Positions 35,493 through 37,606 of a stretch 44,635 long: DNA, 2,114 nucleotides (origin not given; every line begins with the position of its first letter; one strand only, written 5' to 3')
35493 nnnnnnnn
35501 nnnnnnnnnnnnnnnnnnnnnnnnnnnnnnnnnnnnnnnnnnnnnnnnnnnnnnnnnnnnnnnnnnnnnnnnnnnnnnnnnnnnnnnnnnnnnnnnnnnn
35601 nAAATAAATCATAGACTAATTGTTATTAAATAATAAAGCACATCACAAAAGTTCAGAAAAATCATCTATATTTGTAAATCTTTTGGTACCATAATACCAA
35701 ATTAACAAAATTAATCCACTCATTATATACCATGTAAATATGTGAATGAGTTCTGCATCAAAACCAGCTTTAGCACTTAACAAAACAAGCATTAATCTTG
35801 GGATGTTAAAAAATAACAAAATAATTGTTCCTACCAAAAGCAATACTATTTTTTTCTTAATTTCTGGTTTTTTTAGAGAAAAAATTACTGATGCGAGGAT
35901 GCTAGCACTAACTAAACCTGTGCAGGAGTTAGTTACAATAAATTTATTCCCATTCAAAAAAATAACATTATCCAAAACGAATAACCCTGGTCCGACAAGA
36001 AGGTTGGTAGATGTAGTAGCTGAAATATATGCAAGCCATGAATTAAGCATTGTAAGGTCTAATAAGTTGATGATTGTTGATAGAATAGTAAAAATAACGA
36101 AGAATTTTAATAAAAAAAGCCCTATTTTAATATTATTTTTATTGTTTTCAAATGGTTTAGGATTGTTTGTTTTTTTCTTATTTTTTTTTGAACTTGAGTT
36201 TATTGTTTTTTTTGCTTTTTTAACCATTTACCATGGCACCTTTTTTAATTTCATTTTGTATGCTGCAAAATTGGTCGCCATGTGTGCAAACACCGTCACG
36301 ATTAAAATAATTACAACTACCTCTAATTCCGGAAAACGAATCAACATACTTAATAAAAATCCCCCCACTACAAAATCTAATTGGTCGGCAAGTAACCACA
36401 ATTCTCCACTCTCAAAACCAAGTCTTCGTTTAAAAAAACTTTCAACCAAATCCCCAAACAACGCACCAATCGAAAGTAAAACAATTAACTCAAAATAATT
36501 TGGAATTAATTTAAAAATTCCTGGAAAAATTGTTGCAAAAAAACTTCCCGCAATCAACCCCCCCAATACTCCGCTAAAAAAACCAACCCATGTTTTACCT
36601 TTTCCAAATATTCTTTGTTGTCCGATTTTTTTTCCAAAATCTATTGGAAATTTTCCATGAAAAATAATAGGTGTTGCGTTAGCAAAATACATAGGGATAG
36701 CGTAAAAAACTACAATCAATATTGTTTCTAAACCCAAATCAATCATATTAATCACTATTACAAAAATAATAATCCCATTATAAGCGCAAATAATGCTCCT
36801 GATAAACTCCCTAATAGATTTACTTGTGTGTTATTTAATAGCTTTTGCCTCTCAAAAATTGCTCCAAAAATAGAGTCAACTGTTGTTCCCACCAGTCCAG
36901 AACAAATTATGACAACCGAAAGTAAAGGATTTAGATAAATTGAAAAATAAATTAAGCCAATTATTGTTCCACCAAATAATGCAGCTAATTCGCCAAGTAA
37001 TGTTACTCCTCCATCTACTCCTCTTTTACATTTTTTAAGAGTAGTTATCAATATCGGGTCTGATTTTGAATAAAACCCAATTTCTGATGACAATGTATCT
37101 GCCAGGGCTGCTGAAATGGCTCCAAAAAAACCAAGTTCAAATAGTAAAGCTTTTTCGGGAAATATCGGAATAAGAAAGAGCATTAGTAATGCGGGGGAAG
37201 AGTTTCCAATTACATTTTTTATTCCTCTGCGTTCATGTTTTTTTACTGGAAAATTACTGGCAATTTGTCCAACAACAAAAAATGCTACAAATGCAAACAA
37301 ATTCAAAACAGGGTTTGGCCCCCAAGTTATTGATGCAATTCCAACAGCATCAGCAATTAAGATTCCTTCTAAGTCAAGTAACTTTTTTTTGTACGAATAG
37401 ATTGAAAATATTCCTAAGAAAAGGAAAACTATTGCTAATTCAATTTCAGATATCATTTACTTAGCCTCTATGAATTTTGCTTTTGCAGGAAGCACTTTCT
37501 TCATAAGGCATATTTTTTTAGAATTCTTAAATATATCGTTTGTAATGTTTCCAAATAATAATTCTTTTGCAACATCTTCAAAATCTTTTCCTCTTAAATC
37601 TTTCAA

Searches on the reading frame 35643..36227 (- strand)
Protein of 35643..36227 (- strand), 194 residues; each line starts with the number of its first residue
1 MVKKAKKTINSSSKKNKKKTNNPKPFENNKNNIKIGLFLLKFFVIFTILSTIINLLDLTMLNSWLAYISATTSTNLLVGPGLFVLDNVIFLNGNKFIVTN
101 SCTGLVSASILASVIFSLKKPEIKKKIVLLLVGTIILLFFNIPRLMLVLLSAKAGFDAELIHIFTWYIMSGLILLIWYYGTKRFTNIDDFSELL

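Call 4: search_protein_families(library=pfam, proteins=[window:35643-36227:-], max_evalue=0.1)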
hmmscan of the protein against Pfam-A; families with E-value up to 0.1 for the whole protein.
window:35643-36227:- (194 aa): 3 families
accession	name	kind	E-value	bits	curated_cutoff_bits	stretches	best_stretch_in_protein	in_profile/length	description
PF09721.15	Exosortase_EpsH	-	1.4e-06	28.3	25.7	1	42-179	106-250/254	Transmembrane exosortase (Exosortase_EpsH)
PF14351.11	DUF4401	-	0.00097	19.1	30.4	1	37-179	131-276/307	Domain of unknown function (DUF4401)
PF09858.14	DUF2085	-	0.064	14.1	25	1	88-136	8-56/90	Predicted membrane protein (DUF2085)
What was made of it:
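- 35643..36227 (-): Archaeosortase-family gene (194 aa). It lies inside the 1034-nt unit (35341-36374) that the direct repeats bracket. PF09721 at 28.3 bits against 25.7 (call 4).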

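Call 55: search_protein_families(library=ncbifam, proteins=[window:35646-36227:-], max_evalue=0.01)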
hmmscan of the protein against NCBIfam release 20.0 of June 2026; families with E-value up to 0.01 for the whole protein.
window:35646-36227:- (194 aa): 8 families
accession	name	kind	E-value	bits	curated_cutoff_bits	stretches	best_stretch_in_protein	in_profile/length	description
TIGR04124.1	archaeo_artE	exception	4.4e-09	36.6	95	1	36-173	6-139/153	archaeosortase family protein ArtE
TIGR04175.1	archaeo_artD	exception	9.1e-09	35.5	125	1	38-176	5-134/150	archaeosortase D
TIGR04178.1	exo_archaeo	signature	4.5e-08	33.3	23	1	96-180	1-90/97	exosortase/archaeosortase family protein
NF046081.1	exosort_XrtX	exception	1.2e-07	31.8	170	1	37-186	9-164/168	exosortase X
NF033505.2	paceosortase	exception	7.5e-06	26.1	80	1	55-184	16-148/167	pacearchaeosortase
TIGR04370.1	glyco_rpt_poly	subfamily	0.00012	21.2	40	1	8-140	67-182/396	oligosaccharide repeat unit polymerase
TIGR04125.1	exosort_PGF_TRM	exception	0.00055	19.5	75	1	84-155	132-202/271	archaeosortase A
NF033464.1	cyanoexo_CrtC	exception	0.00062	19.4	225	1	33-152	118-240/278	cyanoexosortase C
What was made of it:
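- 35643..36227 (-): TIGR04178 at 33.3 bits against 23 (call 55).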

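Call 57: find_encoding_contigs(protein=window:35643-36227:-, flank=1500, max_places=10)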
Protein window:35643-36227:- (194 aa): 3 contigs read that carry it; 2 places shown.
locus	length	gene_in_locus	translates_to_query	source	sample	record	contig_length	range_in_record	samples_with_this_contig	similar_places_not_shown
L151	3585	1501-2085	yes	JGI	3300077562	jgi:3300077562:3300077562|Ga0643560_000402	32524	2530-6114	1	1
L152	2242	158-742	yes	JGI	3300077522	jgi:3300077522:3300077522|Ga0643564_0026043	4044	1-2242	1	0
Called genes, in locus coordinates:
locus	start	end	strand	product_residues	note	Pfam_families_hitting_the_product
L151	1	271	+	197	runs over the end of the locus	PF01015:Ribosomal_S3Ae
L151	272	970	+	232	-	PF01940:DUF92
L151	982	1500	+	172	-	PF01864:CarS-like, PF01148:CTP_transf_1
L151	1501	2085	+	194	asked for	PF09721:Exosortase_EpsH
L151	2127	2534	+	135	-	PF01864:CarS-like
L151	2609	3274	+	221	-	-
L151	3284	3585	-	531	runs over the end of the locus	PF07549:Sec_GG, PF02355:SecD_SecF_C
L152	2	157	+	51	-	?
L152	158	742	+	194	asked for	PF09721:Exosortase_EpsH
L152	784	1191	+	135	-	PF01864:CarS-like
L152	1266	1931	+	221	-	-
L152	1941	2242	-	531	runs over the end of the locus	PF07549:Sec_GG, PF02355:SecD_SecF_C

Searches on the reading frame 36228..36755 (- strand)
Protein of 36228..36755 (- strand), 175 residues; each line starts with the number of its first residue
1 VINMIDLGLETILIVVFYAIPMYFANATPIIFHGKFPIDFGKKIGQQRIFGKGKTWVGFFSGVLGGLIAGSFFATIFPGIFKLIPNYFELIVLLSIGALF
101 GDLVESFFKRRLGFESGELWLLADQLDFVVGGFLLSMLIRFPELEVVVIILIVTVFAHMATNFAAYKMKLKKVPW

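Call 4: search_protein_families(library=pfam, proteins=[window:36228-36755:-], max_evalue=0.1)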
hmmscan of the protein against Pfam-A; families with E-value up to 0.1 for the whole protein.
window:36228-36755:- (175 aa): 3 families
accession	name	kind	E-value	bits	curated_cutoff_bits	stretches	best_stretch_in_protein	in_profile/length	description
PF01864.22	CarS-like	-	3.7e-39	134.9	22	1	10-175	3-175/175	CDP-archaeol synthase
PF01148.25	CTP_transf_1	-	1.7e-10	41.6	24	1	40-113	153-229/264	Cytidylyltransferase family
PF01940.21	DUF92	-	0.026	14.3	27.5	1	55-108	156-204/251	Integral membrane protein DUF92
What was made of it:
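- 36228..36755 (-): Full-length CDP-archaeol synthase gene (carS). PF01864 at 134.9 bits (call 4).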

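Call 16: find_related_loci(query=window:36228-36755:-, collection=metagenome_contigs, flank=3500)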
Query window:36228-36755:- (175 aa) in metagenome_contigs; peptide patterns used: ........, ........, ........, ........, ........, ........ (x = any residue, [..] = any of these).
547 stretches matched a pattern; 240 encode a relative of the query (tblastn E <= 1e-3); the best 80 are kept; 80 distinct loci.
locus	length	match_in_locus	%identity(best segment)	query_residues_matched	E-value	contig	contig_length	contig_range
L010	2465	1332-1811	57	16-175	3e-56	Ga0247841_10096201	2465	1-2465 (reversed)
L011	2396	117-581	59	21-175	1e-54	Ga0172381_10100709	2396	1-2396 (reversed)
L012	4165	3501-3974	56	18-175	2e-51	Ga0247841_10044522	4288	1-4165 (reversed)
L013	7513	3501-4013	54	5-175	5e-48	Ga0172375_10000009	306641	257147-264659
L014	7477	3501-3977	56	18-175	3e-43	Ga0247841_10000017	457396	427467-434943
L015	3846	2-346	57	61-175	4e-37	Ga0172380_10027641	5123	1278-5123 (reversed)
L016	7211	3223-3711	47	10-175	3e-37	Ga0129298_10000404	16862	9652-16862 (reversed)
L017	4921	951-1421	45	10-175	6e-37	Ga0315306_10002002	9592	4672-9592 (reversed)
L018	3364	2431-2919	46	10-175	2e-36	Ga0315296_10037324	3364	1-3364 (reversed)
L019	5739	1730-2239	43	3-175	7e-36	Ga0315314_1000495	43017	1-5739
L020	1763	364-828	46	16-175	3e-36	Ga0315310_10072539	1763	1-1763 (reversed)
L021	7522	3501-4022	43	6-175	2e-35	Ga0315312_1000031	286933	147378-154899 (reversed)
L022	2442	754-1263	42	3-175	8e-35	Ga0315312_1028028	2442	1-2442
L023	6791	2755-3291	43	1-175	1e-34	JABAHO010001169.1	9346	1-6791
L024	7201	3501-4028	41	3-175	9e-35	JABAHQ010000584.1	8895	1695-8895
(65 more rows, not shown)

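Call 17: find_related_loci(query=window:36228-36755:-, collection=genome_contigs, flank=3500)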
Query window:36228-36755:- (175 aa) in genome_contigs; peptide patterns used: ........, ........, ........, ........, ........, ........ (x = any residue, [..] = any of these).
283 stretches matched a pattern; 50 encode a relative of the query (tblastn E <= 1e-3); 50 distinct loci.
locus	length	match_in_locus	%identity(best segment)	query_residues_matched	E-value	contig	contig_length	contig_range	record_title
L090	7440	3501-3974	55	18-175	1e-56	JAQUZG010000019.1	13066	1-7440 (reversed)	MAG: Candidatus ainarchaeum sp. isolate STD2_255 NODE_18319_length_13066_cov_17.588763_Sandtown_D2, whole genome shotgun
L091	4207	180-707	38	9-175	3e-34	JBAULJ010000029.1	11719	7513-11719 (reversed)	MAG: Halobacteriota archaeon isolate MFD04544_ilm_asm_bin8 k127_219210, whole genome shotgun sequence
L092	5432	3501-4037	42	1-175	5e-34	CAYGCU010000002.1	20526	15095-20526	MAG TPA_asm: uncultured Candidatus Bathyarchaeia archaeon isolate ERP108616_co2_191 genome assembly, contig: NODE_3831_l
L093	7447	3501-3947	45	21-175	2e-33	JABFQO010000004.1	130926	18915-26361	Candidatus Bathyarchaeota archaeon A05DMB-4 NODE_102_length_130926_cov_19.266071, whole genome shotgun sequence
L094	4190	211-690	42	21-175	2e-33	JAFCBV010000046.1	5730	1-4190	MAG: Candidatus Nanohalarchaeota archaeon isolate AB_03_Bin_104 AB_03_Bin_104_scaffold_25760, whole genome shotgun seque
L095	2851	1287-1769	41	21-175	4e-33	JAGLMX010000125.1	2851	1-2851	MAG: Candidatus Aenigmatarchaeota archaeon isolate RS_6_10 ROV157_6.bin.10.fa_125, whole genome shotgun sequence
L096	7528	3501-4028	38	9-175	2e-32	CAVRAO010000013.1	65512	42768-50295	MAG: Euryarchaeota archaeon isolate MFD00032.bin.1.50 genome assembly, contig: contig_93741, whole genome shotgun sequen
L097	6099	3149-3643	43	2-175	1e-32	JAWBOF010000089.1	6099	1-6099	MAG: Candidatus Bathyarchaeia archaeon isolate HHBFW-2_201803_bins_189 HHBFW-2_201803_bins_189_scaffold_89, whole genome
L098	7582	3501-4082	36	1-175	2e-32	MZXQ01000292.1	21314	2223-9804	MAG: ANME-2 cluster archaeon HR1 5133_contig_159, whole genome shotgun sequence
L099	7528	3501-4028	37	9-175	4e-31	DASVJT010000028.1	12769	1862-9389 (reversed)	MAG TPA_asm: archaeon isolate SMAG_U3026 k141_289047, whole genome shotgun sequence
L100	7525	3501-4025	37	3-175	8e-31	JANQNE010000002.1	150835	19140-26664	MAG: Candidatus Nanoarchaeia archaeon isolate PL23a_bin.30 k99_1550216, whole genome shotgun sequence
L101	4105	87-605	39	9-175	2e-30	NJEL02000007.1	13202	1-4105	MAG: Methanosarcinales archaeon ex4572_44 ex4572_44_scaffold_2132, whole genome shotgun sequence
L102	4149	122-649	36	9-175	3e-30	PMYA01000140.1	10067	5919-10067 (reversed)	MAG: Methanobacteriota archaeon isolate fen_29 73.20110800_E2D.14_contig_2993, whole genome shotgun sequence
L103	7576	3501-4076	37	1-175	4e-29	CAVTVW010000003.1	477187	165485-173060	MAG: uncultured Methanocellaceae archaeon isolate MFD09286.bin.2.135 genome assembly, contig: contig_24969, whole genome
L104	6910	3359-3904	42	2-173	5e-29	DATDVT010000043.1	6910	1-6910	MAG TPA_asm: Candidatus Nanoarchaeia archaeon isolate SMAG_U8091 k141_1727185, whole genome shotgun sequence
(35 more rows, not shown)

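Call 38: search_solved_structures(query=window:36231-36755:-, max_evalue=0.01, show_alignments=1)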
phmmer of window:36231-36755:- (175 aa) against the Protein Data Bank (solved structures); distinct sequences matched with E-value up to 0.01: 1.
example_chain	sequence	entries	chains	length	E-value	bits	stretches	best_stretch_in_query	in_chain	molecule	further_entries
5guf_A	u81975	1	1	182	1.5e-25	93.3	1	5-175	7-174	CDP-archaeol synthase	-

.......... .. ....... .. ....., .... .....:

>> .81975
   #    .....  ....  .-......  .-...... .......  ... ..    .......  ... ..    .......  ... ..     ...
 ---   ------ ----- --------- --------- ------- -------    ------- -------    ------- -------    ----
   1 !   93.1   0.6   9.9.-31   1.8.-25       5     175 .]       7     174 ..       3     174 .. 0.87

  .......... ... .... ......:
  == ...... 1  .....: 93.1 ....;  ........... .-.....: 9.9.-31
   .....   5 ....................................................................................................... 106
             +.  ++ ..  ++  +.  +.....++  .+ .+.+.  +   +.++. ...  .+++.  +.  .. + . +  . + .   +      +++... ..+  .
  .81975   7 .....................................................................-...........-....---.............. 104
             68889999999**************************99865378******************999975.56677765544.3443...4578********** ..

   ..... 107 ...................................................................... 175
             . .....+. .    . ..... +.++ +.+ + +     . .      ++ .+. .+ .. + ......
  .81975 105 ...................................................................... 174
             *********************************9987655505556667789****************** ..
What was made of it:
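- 36228..36755 (-): 5GUF E = 1.5e-25 (call 38).
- On CDP-archaeol synthase (CarS, PF01864 / NF003114): The fragment aligns only to about residues 127-174 of 5GUF (call 38).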

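Call 55: search_protein_families(library=ncbifam, proteins=[window:36231-36755:-], max_evalue=0.01)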
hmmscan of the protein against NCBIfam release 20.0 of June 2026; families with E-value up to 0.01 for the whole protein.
window:36231-36755:- (175 aa): 2 families
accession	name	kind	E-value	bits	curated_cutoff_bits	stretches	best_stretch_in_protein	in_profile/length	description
NF003114.0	PRK04032.1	equivalog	8.4e-51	172.3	148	1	10-175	5-172/172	CDP-2,3-bis-(O-geranylgeranyl)-sn-glycerol synthase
NF008635.0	PRK11624.1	equivalog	7.9e-06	25.5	385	1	40-115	171-248/285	phosphatidate cytidylyltransferase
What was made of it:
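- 36228..36755 (-): NF003114 at 172.3 bits against a cutoff of 148 (call 55).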

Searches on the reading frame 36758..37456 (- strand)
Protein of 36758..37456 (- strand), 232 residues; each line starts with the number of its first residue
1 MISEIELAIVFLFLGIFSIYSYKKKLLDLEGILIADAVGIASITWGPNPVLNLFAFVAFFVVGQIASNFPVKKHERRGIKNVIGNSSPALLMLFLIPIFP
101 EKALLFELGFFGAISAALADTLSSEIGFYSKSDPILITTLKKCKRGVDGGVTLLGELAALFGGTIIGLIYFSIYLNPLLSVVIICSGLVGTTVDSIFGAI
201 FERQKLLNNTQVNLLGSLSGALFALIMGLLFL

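Call 4: search_protein_families(library=pfam, proteins=[window:36758-37456:-], max_evalue=0.1)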
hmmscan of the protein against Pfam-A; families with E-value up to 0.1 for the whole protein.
window:36758-37456:- (232 aa): 1 family
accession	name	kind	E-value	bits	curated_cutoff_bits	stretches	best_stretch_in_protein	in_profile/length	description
PF01940.21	DUF92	-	9.6e-47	159.9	27.5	1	15-221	4-251/251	Integral membrane protein DUF92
